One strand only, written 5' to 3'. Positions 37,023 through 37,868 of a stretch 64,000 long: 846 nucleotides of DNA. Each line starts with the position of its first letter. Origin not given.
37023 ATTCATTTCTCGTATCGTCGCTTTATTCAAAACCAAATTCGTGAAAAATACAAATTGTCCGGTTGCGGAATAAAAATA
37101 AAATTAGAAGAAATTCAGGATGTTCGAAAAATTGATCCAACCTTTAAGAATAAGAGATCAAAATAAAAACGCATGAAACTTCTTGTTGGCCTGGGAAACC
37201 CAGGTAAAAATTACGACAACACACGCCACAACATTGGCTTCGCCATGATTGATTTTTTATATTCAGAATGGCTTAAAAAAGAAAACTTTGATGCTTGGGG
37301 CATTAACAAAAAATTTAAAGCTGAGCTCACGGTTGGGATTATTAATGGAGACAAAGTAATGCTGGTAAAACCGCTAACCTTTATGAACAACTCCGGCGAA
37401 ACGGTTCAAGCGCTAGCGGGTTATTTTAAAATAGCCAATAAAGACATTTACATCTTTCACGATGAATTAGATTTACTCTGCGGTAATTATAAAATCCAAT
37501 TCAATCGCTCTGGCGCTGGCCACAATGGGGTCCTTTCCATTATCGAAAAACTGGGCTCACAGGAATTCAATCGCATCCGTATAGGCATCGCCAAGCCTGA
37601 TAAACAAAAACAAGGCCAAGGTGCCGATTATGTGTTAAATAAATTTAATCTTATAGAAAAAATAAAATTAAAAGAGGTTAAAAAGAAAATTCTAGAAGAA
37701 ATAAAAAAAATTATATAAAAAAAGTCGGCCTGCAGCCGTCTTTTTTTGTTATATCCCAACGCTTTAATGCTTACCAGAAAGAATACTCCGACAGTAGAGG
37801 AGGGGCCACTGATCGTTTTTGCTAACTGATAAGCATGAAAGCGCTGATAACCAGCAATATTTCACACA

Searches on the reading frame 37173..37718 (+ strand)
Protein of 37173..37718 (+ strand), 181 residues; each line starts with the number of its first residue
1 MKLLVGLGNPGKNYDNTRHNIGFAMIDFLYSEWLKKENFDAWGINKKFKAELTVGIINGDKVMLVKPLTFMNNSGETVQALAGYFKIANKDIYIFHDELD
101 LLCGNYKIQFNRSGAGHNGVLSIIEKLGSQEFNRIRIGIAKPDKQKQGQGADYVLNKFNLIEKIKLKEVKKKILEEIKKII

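Call 59: search_protein_families(library=pfam, proteins=[window:37173-37718:+], max_evalue=0.001)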
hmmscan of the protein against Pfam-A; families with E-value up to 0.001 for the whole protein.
window:37173-37718:+ (181 aa): 1 family
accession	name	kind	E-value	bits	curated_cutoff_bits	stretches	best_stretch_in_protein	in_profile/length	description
PF01195.25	Pept_tRNA_hydro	-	1.4e-54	185.2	27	1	3-180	1-170/183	Peptidyl-tRNA hydrolase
